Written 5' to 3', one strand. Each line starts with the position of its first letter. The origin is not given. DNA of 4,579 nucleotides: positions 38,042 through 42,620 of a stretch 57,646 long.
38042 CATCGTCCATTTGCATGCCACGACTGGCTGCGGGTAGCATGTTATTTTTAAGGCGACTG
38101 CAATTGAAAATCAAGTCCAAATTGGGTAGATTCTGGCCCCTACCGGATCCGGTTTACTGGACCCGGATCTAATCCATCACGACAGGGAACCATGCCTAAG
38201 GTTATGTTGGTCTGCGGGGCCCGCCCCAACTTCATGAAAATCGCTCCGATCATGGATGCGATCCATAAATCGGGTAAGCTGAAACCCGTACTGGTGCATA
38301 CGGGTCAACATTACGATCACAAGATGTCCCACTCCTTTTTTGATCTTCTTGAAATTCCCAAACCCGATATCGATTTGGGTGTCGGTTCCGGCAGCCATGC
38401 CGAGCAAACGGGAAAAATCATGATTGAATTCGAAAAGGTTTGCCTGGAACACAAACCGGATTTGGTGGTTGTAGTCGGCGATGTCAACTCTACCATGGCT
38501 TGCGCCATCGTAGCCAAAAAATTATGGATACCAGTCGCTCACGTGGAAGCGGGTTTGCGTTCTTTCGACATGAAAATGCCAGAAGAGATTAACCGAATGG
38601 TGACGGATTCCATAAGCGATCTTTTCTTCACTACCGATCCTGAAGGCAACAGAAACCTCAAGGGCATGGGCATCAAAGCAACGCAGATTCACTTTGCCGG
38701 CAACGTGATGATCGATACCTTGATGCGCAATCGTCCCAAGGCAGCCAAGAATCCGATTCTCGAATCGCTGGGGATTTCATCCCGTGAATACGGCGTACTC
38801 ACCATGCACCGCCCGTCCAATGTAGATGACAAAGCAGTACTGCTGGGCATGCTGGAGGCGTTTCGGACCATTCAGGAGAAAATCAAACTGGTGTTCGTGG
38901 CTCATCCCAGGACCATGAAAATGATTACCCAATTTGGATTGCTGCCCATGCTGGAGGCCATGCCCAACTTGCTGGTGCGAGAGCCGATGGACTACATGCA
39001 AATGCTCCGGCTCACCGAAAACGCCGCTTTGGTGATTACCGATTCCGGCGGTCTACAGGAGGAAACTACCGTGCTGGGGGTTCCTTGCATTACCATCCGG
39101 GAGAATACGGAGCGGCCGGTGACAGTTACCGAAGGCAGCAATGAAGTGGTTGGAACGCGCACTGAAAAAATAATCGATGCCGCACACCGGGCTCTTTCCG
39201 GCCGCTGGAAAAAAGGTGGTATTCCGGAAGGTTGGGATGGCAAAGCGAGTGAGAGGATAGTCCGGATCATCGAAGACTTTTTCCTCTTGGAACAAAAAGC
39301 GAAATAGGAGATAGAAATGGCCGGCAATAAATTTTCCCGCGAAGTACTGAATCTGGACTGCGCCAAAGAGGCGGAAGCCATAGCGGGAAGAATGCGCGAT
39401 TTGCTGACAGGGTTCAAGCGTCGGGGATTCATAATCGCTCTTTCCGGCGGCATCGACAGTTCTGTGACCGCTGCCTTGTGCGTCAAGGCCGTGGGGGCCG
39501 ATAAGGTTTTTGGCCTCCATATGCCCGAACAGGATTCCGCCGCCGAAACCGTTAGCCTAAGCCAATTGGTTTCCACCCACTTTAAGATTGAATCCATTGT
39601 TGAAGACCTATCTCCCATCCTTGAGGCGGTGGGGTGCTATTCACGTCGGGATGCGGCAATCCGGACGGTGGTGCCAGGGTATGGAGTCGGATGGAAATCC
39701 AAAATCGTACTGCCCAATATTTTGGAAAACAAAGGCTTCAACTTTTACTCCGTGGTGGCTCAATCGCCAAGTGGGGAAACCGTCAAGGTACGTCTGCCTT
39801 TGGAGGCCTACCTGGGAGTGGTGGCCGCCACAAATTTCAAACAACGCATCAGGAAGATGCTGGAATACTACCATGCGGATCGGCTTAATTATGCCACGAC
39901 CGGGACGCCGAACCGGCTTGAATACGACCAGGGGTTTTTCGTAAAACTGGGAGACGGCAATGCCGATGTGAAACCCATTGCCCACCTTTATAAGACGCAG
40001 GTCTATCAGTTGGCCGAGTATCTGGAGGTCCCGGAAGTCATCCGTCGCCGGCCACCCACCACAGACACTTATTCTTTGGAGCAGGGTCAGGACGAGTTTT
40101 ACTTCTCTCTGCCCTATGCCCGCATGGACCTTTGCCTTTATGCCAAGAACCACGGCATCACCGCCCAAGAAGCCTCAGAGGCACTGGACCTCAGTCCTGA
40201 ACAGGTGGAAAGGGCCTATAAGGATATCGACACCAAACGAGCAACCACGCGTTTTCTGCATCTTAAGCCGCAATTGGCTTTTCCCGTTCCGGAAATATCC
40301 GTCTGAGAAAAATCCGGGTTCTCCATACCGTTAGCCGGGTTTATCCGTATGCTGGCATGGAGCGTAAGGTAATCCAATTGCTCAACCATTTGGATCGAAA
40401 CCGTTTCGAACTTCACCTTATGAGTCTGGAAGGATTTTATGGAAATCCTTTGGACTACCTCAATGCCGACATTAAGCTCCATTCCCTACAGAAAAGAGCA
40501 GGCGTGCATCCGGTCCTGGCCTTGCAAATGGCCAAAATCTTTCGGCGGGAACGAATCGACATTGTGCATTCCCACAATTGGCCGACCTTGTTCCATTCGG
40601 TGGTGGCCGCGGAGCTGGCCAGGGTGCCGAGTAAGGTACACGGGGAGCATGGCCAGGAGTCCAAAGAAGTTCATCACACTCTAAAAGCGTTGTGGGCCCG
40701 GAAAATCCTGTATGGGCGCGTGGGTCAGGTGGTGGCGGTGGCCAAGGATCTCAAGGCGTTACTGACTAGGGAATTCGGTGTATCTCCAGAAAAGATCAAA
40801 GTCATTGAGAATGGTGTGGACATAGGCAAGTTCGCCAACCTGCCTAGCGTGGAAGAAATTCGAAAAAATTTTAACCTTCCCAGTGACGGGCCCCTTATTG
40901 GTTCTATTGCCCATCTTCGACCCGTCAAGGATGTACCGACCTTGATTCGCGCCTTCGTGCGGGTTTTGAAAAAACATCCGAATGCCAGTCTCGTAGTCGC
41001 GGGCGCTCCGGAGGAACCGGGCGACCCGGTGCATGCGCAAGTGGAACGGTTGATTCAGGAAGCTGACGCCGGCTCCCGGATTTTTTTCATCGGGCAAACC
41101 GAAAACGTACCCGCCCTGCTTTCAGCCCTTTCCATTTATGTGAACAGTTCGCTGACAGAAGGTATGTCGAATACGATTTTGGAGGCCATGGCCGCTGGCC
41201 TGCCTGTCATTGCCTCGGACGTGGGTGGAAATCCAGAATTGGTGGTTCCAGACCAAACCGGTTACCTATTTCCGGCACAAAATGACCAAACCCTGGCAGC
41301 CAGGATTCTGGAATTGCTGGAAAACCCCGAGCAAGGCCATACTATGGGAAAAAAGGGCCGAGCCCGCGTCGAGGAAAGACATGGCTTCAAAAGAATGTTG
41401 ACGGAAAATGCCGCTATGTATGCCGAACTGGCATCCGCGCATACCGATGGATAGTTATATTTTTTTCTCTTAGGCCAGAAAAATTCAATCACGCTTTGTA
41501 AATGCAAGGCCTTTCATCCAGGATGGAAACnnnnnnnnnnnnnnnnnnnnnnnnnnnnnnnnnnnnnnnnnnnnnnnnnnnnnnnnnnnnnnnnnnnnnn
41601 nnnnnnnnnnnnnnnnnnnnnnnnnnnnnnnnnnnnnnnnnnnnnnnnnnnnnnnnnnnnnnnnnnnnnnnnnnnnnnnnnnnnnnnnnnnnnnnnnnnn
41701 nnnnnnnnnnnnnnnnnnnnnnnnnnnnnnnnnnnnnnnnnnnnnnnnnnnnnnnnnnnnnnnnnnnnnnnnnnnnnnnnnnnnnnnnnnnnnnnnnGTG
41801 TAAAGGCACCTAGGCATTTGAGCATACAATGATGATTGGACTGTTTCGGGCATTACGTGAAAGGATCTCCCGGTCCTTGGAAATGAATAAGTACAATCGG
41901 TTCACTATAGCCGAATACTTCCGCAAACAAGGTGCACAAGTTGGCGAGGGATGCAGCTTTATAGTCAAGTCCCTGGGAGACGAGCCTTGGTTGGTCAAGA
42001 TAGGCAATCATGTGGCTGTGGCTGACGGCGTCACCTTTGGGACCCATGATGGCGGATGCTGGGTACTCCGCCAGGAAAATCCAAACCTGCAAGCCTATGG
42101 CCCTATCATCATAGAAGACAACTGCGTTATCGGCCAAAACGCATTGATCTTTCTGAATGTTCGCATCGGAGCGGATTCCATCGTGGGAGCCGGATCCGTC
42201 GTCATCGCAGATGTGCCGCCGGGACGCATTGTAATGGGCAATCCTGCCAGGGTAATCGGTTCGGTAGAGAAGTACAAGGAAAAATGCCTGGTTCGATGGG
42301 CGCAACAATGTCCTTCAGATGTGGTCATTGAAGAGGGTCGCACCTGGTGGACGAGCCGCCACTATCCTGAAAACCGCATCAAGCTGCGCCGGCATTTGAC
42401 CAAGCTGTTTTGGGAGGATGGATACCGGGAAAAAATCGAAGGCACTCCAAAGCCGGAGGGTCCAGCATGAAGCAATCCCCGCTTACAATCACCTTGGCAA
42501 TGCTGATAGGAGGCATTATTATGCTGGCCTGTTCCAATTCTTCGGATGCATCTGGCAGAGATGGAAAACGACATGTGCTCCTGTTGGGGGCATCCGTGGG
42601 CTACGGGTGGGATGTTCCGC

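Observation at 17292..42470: Dispersed Dlt-like four-part set (adenylating ligase, DltC-like carrier, MBOAT, DltD-like anchor) inside a PEP-CTERM/exosortase EPS island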

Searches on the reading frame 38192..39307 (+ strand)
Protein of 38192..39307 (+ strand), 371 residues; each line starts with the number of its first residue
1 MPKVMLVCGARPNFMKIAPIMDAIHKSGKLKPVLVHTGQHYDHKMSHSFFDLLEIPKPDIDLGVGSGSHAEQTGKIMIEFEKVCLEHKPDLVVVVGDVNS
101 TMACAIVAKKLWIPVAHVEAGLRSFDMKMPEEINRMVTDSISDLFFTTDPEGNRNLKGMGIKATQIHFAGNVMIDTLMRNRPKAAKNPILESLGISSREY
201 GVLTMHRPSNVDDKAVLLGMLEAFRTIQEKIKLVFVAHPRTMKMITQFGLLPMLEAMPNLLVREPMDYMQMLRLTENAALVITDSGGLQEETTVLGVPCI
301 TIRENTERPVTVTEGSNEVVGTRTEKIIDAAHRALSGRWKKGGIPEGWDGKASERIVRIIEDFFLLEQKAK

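Call 6: search_protein_families(library=ncbifam, proteins=[window:38192-39307:+], max_evalue=0.00001)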
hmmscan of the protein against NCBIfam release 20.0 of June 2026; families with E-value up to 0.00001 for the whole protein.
window:38192-39307:+ (371 aa): 2 families
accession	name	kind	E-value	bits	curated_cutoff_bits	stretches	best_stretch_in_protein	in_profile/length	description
TIGR00236.1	wecB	equivalog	2e-98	329.9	210.15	1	3-361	2-363/366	non-hydrolyzing UDP-N-acetylglucosamine 2-epimerase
TIGR03568.1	NeuC_NnaA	equivalog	5e-27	94.7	235.9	1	3-304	2-308/365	UDP-N-acetylglucosamine 2-epimerase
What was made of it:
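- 38192..39307 (+): WecB-type UDP-GlcNAc 2-epimerase, divergent from the SGNH-MBOAT operon. TIGR00236 330 bits > 210 (call 6).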

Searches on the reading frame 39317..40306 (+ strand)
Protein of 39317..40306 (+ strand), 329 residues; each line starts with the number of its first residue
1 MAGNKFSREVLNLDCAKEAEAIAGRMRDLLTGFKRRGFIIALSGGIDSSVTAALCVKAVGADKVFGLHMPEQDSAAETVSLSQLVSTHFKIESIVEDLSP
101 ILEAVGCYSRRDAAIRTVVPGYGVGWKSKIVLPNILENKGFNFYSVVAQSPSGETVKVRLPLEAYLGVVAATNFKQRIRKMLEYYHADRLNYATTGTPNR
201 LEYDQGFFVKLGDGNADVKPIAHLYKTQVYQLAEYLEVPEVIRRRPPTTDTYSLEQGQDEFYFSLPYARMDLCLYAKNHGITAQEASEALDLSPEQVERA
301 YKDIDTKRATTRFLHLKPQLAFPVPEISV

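Call 6: search_protein_families(library=ncbifam, proteins=[window:39317-40306:+], max_evalue=0.00001)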
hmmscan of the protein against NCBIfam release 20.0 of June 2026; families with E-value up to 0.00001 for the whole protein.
window:39317-40306:+ (329 aa): 7 families
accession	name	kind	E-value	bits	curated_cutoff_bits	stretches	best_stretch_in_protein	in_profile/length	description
NF002048.0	PRK00876.1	subfamily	4.5e-152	505.6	313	1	4-322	5-324/330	NAD(+) synthase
NF010587.0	PRK13980.1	equivalog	7e-49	166.4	255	2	169-304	111-245/267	NAD+ synthase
TIGR00552.1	nadE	equivalog_domain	1e-39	136.2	63.65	2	168-299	106-229/251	NAD(+) synthase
NF001979.1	PRK00768.1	equivalog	6e-22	78.4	250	1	172-280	133-242/266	NAD(+) synthase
NF010588.0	PRK13981.1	equivalog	2.8e-18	65.6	479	2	20-103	270-353/546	NAD+ synthase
NF000848.1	PRK00074.1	equivalog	4.1e-07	29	400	0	31-67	209-245/512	glutamine-hydrolyzing GMP synthase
TIGR00884.1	guaA_Cterm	equivalog_domain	1.5e-06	27.7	338.75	0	35-61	16-42/310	glutamine-hydrolyzing GMP synthase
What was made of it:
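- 39317..40306 (+): NadE-like N-type ATP pyrophosphatase (PRK00876 subfamily). It is the most conserved marker of the ACP module. NF002048 506 bits > 313 (call 6).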

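Call 49: search_protein_families(library=pfam, proteins=[window:39317-40306:+], max_evalue=0.0001)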
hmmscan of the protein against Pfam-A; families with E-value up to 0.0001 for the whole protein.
window:39317-40306:+ (329 aa): 1 family
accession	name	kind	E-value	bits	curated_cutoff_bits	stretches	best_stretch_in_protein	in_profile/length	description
PF02540.23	NAD_synthase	-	1.7e-44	152.2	21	2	169-303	99-231/242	NAD synthase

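Call 56: find_related_loci(query=window:39317-40306:+, collection=genome_contigs, flank=10000)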
Query window:39317-40306:+ (329 aa) in genome_contigs; peptide patterns used: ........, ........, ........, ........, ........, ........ (x = any residue, [..] = any of these).
589 stretches matched a pattern; 532 encode a relative of the query (tblastn E <= 1e-3); the best 80 are kept; 80 distinct loci.
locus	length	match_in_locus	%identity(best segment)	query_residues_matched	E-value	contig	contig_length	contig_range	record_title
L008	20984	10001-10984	69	1-328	1e-159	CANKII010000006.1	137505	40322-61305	MAG: Fibrobacteres bacterium isolate RH-27jun17-228 genome assembly, contig: RH-27jun17-C261, whole genome shotgun seque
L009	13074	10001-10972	67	6-329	3e-153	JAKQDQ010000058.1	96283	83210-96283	MAG: Verrucomicrobiota bacterium isolate USDE_maxbin.059_sub k141_1518901, whole genome shotgun sequence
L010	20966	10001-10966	70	6-327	3e-153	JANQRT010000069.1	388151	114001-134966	MAG: Opitutaceae bacterium isolate IP29b_bin.74 k99_2431551, whole genome shotgun sequence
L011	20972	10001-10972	66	6-329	5e-153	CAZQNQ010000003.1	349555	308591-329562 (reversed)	MAG TPA_asm: uncultured Bifidobacterium sp. isolate SRP344714_co2_359 genome assembly, contig: NODE_38_length_349555_cov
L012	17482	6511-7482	67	6-329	4e-153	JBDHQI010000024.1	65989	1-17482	MAG: Verrucomicrobiota bacterium isolate AS-MESO-3CA.116 NODE_1678_length_65989_cov_71.495464, whole genome shotgun sequ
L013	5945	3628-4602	68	4-328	7e-154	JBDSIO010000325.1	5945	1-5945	MAG: Fibrobacteria bacterium isolate cluster1_bin.300 k127_867154, whole genome shotgun sequence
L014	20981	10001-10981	67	1-327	2e-152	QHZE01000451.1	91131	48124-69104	MAG: Acidobacteria bacterium isolate gp18 AA62 14_1009_13_30cm_scaffold_174_curated, whole genome shotgun sequence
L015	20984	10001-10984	68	1-327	1e-151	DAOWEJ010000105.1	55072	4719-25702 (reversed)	MAG TPA_asm: Deltaproteobacteria bacterium isolate CSMAG_1936 CSMAG_1936_k141_5501736_length_55072_cov_17.6038, whole ge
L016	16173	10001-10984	68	1-327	4e-151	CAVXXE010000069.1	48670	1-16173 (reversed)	MAG: uncultured delta proteobacterium isolate MFD03804.bin.2.141 genome assembly, contig: contig_40928, whole genome sho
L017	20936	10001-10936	69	9-320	1e-150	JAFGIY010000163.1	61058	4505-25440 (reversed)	MAG: Acidobacteria bacterium isolate Zod_Metabat.240 k87_8424668, whole genome shotgun sequence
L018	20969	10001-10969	68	6-328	7e-151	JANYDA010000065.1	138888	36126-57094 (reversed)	MAG: Fibrobacteria bacterium isolate 336R_metabinner_36 336R_k141_1965499, whole genome shotgun sequence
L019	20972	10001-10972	66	6-329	2e-150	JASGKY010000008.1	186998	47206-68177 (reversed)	MAG: Verrucomicrobiota bacterium isolate 5N068 JMF-2111-06-0005.ont.bin.68_7, whole genome shotgun sequence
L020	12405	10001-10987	65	1-329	2e-150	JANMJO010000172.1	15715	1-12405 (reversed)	MAG: Verrucomicrobiales bacterium isolate OTE_64_metabat_368 OTE_64_k141_2425004, whole genome shotgun sequence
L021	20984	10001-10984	67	1-327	3e-150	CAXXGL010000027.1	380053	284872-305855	MAG: Geopsychrobacteraceae bacterium isolate 8b9bb483-88ce-455b-a6f7-e8eba1be465c genome assembly, contig: contig_27, wh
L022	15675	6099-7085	67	2-329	4e-149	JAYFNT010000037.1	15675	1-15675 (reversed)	MAG: Geobacteraceae bacterium isolate 5C_26 c_5C_000000056836, whole genome shotgun sequence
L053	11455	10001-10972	65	6-328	6e-144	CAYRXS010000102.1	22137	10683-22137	MAG TPA_asm: uncultured Planctomycetaceae bacterium isolate binchicken_co97_22 genome assembly, contig: NODE_9648_length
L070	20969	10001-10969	63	6-328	3e-141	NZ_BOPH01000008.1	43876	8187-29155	Virgisporangium ochraceum strain NBRC 16418 sequence008, whole genome shotgun sequence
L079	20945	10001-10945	65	6-320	4e-141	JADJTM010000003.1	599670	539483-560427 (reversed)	MAG: Micropruina sp. isolate Hirt_18-Q3-R61-65_BAT3C.279 tig00004475-10-5985650, whole genome shotgun sequence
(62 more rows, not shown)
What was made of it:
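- Actinomycete hits include L070 and L079 (call 56).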

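Call 90: search_protein_families(library=pfam, proteins=[L053:4698-5906:-], max_evalue=0.01)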
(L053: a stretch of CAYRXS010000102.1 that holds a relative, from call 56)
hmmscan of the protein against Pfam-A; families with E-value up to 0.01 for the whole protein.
L053:4698-5906:- (402 aa): 0 families

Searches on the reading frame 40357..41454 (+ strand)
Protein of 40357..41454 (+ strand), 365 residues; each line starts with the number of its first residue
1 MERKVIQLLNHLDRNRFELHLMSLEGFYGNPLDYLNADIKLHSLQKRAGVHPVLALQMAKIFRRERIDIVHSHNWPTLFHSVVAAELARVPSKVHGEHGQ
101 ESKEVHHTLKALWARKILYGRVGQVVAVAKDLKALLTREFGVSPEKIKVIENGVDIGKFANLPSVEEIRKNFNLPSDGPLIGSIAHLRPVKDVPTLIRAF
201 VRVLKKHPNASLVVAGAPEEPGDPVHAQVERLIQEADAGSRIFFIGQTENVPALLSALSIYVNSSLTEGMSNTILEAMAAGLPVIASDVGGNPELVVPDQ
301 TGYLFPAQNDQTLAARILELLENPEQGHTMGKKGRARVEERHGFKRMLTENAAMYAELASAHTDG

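Call 4: search_protein_families(library=ncbifam, proteins=[window:40357-41454:+], max_evalue=0.001)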
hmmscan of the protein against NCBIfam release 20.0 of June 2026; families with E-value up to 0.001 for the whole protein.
window:40357-41454:+ (365 aa): 38 families (the best 25 are shown)
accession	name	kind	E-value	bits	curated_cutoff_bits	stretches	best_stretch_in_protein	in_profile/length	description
TIGR03088.1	stp2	hypoth_equivalog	2.4e-74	250.6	409.05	1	1-357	16-372/374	TIGR03088 family PEP-CTERM/XrtA system glycosyltransferase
TIGR03999.1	thiol_BshA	equivalog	1.1e-38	133.1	273.7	1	53-359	71-374/375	N-acetyl-alpha-D-glucosaminyl L-malate synthase BshA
NF041876.1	EPS_EpsE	equivalog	6.2e-34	117.9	400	1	127-344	167-382/389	exopolysaccharide biosynthesis GT4 family glycosyltransferase EpsE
TIGR02149.1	glgA_Coryne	subfamily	2.1e-33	116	302.4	1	56-357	75-389/391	glycogen synthase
NF038229.1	Glyco4_Geo_Pelo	equivalog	2.6e-29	102.3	400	1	123-357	111-335/338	GPMC system family 4 glycosyltransferase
TIGR04157.1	glyco_rSAM_CFB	subfamily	5.2e-29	101.4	400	1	54-354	105-405/406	TIGR04157 family glycosyltransferase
TIGR04063.1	stp3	hypoth_equivalog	1.5e-28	99.8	442.05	1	118-358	154-395/397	TIGR04063 family PEP-CTERM/XrtA system glycosyltransferase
NF038011.1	PelF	equivalog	4.1e-24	85.5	100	1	118-355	254-489/489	GT4 family glycosyltransferase PelF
TIGR04047.1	MSMEG_0565_glyc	hypoth_equivalog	2.6e-21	76.2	259.85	1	121-356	138-372/373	MSMEG_0565 family glycosyltransferase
TIGR03449.1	mycothiol_MshA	equivalog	2.9e-21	75.8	462.5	1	64-355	100-400/406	D-inositol-3-phosphate glycosyltransferase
NF050063.1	ProtGlycPglJ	equivalog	1e-18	67.7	500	1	3-340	18-349/363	N-acetylgalactosamine-N,N'-diacetylbacillosaminyl-diphospho-undecaprenol 4-alpha-N-acetylgalactosaminyltransferase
NF047684.1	TeichurnBiosyTuaC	equivalog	4e-18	65.5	550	1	123-349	166-380/391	teichuronic acid biosynthesis protein TuaC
NF053787.1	GlcN_PG_synth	equivalog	8.9e-18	64.2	480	1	117-358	139-359/361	N-acetylglucosaminyl phosphatidylglycerol synthase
TIGR04348.1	TIGR04348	equivalog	2.6e-17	62.9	300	1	184-333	143-287/310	selenoneine biosynthesis selenosugar synthase SenB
NF011726.0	PRK15179.1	equivalog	2.9e-16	58.9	733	1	57-353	391-689/694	Vi polysaccharide biosynthesis protein TviE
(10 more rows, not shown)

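Call 5: search_protein_families(library=pfam, proteins=[window:40357-41454:+], max_evalue=0.001)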
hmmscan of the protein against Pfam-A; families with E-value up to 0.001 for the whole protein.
window:40357-41454:+ (365 aa): 7 families
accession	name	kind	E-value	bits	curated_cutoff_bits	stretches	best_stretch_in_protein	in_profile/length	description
PF00534.26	Glycos_transf_1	-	8.1e-40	136.6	26.4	1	166-336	3-171/172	Glycosyl transferases group 1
PF13692.12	Glyco_trans_1_4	-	1.3e-32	113.4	27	1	179-323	2-142/142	Glycosyl transferases group 1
PF13439.12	Glyco_transf_4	-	5.2e-23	82.3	28.5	1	2-156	5-168/170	Glycosyltransferase Family 4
PF13579.12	Glyco_trans_4_4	-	1.6e-12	48.5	29.7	1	5-153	7-158/158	Glycosyl transferase 4-like domain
PF13524.12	Glyco_trans_1_2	-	8.6e-10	39.2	25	1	199-348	4-139/144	Glycosyl transferase-like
PF20706.3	GT4-conflict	-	6.9e-09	35.6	26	1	120-296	145-320/385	Family 4 Glycosyltransferase in conflict systems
PF13477.12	Glyco_trans_4_2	-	0.00048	20.8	23.4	1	6-99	14-108/139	Glycosyl transferase 4-like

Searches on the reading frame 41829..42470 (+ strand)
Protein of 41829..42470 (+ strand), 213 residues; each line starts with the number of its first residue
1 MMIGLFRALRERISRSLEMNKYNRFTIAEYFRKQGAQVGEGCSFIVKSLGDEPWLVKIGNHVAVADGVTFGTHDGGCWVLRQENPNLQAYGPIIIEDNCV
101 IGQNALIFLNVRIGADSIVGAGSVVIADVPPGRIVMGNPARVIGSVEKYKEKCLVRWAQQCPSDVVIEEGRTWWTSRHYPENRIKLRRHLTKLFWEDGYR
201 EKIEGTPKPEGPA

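Call 4: search_protein_families(library=ncbifam, proteins=[window:41829-42470:+], max_evalue=0.001)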
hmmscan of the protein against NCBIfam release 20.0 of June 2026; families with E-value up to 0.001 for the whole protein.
window:41829-42470:+ (213 aa): 41 families (the best 25 are shown)
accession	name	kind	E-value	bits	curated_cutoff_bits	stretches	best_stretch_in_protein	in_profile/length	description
TIGR03570.1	NeuD_NnaD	subfamily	7.4e-18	64.9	160.8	1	8-141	70-202/202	NeuD/PglB/VioB family sugar acetyltransferase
TIGR03532.1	DapD_Ac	equivalog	2.9e-15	56.5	231.75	1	91-150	159-218/231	2,3,4,5-tetrahydropyridine-2,6-dicarboxylate N-acetyltransferase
NF007797.0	PRK10502.1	subfamily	2.1e-13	50.3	192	1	91-143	124-176/183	WcaF family extracellular polysaccharide biosynthesis acetyltransferase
NF007076.0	PRK09527.1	equivalog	4e-13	49.2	347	1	54-149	94-188/203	galactoside O-acetyltransferase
NF041874.1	EPS_EpsC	equivalog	3.6e-12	46.3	150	1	34-143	66-164/168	serine O-acetyltransferase EpsC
NF058585.1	HptprglPActTf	PfamEq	2.7e-11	43.3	300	1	90-152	104-166/172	heptaprenylglyceryl phosphate O-acetyltransferase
NF033468.1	stregram_VatI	exception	1.1e-10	41.6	415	1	54-145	74-168/208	streptogramin A O-acetyltransferase Vat(I)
NF007240.0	PRK09677.1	equivalog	3.1e-10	39.9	243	1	90-147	128-185/192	putative lipopolysaccharide biosynthesis O-acetyl transferase WbbJ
NF000311.1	Vat_ABCDEFH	equivalog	5.2e-10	39.2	300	1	86-145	104-163/201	Vat family streptogramin A O-acetyltransferase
TIGR01172.1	cysE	equivalog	1.3e-09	38.2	210.65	1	57-141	89-162/162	serine O-acetyltransferase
NF038307.1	EPS_acetyl_HpsU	equivalog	1.4e-09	37.8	305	1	91-142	123-174/178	hormogonium polysaccharide biosynthesis acetyltransferase HpsU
NF007499.0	PRK10092.1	equivalog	1.6e-09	37.8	314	1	56-143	94-180/183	maltose O-acetyltransferase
NF000020.1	stregram_VatE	exception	7.1e-09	35.6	450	1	75-145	97-168/214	streptogramin A O-acetyltransferase Vat(E)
TIGR03308.1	phn_thr-fam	hypoth_equivalog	9.8e-09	35.3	201.65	1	94-144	110-160/204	phosphonate metabolim protein, transferase hexapeptide repeat family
TIGR02353.1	NRPS_term_dom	equivalog_domain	1.2e-08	33.8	423.1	1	28-147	105-217/695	Pls/PosA family non-ribosomal peptide synthetase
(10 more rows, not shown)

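Call 5: search_protein_families(library=pfam, proteins=[window:41829-42470:+], max_evalue=0.001)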
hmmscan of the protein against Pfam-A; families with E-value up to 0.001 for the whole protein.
window:41829-42470:+ (213 aa): 2 families
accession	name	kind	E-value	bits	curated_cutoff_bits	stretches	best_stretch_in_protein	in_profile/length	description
PF14602.12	Hexapep_2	-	3.3e-07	30.3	27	1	92-125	1-32/34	Hexapeptide repeat of succinyl-transferase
PF00132.30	Hexapep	-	8.5e-07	28.9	27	0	88-107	15-34/36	Bacterial transferase hexapeptide (six repeats)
